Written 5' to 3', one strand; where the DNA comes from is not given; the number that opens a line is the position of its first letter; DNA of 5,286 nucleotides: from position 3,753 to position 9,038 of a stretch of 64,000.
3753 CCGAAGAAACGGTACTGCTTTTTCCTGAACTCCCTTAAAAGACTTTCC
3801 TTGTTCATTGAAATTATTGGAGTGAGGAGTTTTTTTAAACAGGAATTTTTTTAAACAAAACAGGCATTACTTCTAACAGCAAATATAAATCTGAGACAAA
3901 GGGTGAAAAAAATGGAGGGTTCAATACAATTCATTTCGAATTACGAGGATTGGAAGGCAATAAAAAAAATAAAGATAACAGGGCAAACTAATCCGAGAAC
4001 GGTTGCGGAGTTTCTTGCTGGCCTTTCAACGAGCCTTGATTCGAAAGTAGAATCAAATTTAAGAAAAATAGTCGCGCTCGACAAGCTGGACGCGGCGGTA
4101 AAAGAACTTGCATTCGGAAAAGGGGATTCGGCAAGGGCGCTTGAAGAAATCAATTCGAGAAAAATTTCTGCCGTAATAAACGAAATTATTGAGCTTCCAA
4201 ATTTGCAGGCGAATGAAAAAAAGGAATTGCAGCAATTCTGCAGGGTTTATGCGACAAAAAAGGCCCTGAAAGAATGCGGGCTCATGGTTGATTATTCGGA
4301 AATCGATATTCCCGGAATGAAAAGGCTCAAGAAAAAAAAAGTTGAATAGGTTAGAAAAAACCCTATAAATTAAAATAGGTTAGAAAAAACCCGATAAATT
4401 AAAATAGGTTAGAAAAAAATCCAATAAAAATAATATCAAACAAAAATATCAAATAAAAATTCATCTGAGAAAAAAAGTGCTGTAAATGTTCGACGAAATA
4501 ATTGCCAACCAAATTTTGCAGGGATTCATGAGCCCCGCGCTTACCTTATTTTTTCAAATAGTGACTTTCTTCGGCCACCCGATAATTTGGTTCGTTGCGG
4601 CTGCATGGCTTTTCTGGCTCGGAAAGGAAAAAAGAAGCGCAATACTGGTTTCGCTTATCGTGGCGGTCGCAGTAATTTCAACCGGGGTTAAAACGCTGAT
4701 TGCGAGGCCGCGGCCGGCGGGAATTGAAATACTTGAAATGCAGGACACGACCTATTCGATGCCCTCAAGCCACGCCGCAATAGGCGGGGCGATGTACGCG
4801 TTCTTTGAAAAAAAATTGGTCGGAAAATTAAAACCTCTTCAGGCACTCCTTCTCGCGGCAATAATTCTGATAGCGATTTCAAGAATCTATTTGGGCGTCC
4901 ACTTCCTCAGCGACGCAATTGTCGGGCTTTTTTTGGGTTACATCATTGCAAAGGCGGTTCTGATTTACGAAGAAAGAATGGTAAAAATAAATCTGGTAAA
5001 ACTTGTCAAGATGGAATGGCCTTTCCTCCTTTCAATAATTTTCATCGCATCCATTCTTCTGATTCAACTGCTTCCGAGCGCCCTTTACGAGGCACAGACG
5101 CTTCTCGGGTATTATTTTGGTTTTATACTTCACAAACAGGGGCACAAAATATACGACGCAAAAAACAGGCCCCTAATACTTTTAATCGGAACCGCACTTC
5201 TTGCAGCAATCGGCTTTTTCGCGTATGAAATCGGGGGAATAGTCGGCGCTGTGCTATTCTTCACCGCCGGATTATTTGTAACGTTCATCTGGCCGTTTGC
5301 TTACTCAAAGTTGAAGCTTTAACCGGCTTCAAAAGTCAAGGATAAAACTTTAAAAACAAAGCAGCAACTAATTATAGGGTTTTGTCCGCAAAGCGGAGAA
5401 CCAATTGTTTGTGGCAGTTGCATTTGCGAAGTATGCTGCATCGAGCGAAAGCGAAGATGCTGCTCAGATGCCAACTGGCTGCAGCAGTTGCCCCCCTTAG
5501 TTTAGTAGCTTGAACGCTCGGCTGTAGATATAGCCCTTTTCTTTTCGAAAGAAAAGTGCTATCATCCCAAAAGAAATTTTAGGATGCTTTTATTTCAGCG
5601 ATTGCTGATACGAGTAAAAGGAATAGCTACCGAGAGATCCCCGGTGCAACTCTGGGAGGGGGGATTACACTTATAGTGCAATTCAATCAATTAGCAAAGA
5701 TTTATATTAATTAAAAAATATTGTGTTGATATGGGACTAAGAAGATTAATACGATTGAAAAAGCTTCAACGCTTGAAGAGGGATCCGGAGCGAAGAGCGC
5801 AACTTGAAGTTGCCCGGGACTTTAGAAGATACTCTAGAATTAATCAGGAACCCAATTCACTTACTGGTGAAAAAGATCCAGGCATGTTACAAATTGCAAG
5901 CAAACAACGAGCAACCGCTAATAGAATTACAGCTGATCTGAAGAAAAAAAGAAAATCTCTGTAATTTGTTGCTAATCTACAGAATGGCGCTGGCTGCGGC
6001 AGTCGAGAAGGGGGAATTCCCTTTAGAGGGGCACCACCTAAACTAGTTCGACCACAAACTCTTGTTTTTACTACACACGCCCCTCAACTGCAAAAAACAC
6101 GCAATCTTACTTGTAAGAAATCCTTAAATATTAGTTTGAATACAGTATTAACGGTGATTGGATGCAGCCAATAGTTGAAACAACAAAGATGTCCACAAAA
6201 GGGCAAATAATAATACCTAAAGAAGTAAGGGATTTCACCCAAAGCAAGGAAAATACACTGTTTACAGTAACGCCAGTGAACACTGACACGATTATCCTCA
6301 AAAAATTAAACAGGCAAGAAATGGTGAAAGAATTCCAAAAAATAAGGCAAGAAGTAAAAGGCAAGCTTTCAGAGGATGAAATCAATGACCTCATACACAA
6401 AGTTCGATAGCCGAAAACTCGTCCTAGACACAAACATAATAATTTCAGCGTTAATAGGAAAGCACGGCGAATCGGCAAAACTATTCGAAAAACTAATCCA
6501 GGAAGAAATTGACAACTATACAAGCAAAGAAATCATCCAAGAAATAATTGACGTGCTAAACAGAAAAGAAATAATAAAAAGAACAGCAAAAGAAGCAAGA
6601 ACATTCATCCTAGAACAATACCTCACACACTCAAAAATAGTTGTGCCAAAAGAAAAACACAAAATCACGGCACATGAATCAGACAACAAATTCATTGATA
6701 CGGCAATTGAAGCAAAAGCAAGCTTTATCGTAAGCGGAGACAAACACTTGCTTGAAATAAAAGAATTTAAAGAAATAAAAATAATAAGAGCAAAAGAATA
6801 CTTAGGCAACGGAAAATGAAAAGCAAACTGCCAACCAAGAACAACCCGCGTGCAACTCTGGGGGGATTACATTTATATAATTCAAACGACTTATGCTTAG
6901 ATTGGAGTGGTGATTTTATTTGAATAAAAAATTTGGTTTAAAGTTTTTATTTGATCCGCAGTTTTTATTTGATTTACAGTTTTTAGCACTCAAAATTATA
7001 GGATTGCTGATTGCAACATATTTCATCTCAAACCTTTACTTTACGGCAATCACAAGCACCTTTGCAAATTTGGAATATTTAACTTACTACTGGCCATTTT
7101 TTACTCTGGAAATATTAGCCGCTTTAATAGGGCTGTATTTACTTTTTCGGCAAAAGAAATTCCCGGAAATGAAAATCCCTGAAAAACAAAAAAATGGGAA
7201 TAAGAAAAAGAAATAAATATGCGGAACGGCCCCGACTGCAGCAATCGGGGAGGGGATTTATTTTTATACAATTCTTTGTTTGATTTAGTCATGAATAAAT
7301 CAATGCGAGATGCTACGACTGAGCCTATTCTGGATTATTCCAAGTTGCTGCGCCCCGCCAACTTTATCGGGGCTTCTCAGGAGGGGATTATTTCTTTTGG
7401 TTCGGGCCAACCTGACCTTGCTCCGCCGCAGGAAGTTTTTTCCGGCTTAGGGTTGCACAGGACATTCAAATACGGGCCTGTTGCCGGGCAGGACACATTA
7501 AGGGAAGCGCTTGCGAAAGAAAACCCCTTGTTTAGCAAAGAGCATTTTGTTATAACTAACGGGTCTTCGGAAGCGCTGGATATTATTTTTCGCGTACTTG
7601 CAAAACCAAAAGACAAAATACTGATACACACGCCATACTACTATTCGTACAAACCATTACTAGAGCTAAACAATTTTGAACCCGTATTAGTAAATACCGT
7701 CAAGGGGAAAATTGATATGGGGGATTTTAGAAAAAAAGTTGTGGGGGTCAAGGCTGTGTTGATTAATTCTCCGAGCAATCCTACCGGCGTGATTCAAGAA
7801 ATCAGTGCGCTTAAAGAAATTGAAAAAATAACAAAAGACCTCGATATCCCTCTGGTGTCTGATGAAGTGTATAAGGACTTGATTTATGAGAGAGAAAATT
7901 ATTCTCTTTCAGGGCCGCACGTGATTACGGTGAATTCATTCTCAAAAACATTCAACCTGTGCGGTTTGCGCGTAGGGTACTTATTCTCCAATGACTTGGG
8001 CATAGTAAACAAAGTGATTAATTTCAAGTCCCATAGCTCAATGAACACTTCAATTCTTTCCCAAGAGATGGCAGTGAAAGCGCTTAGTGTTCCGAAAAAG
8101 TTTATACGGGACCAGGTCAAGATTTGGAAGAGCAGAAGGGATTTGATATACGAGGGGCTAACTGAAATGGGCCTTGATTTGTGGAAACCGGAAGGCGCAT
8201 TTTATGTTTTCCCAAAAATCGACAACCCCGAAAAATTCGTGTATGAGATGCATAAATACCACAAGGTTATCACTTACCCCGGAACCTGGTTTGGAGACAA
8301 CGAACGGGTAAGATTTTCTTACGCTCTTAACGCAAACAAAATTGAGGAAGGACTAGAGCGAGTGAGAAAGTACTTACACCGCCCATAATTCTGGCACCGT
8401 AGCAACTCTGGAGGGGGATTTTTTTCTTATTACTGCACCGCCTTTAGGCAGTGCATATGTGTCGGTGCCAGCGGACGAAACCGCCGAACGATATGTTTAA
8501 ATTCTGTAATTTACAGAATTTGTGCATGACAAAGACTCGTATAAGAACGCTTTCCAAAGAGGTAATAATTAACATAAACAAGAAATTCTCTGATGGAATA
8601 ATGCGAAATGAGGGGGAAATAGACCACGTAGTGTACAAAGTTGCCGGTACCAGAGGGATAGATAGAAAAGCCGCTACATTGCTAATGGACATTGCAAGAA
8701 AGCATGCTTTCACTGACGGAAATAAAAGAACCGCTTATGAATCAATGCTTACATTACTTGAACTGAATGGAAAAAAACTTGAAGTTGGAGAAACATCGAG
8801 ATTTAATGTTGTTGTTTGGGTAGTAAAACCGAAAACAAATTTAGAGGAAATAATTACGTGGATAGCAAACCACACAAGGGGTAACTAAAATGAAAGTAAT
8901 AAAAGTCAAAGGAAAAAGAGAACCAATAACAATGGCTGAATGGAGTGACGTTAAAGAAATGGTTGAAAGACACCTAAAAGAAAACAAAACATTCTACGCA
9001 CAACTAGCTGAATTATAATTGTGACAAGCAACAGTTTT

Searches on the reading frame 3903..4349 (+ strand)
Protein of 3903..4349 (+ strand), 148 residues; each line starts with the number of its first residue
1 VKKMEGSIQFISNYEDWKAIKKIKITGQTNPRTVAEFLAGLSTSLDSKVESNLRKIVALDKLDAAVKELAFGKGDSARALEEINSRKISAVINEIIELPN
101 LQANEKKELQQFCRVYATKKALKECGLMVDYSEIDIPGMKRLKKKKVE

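Call 65: search_protein_families(library=pfam, proteins=[window:3903-4349:+], max_evalue=0.0001)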
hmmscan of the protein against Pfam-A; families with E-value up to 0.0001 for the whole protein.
window:3903-4349:+ (148 aa): 1 family
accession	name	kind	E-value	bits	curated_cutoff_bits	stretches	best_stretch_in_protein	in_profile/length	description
PF10869.13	DUF2666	-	3.4e-06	27.8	23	1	5-131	1-123/135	Domain of unknown function (DUF2666)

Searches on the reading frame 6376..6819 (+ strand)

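Call 65: search_protein_families(library=pfam, proteins=[window:6376-6819:+], max_evalue=0.0001)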
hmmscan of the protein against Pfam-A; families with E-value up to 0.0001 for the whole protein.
window:6376-6819:+ (147 aa): 2 families
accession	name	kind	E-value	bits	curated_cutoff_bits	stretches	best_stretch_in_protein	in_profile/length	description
PF13470.12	PIN_3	-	3.9e-20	73.2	27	1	14-124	1-115/115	PIN domain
PF01850.27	PIN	-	2.9e-06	28.3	23.6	1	16-127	2-116/120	PIN domain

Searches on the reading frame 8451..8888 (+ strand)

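Call 65: search_protein_families(library=pfam, proteins=[window:8451-8888:+], max_evalue=0.0001)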
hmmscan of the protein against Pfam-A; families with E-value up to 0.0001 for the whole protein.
window:8451-8888:+ (145 aa): 1 family
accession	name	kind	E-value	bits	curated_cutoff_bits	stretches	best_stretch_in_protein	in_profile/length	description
PF02661.23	Fic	-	4.4e-07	31.1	24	1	70-103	60-93/93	Fic/DOC family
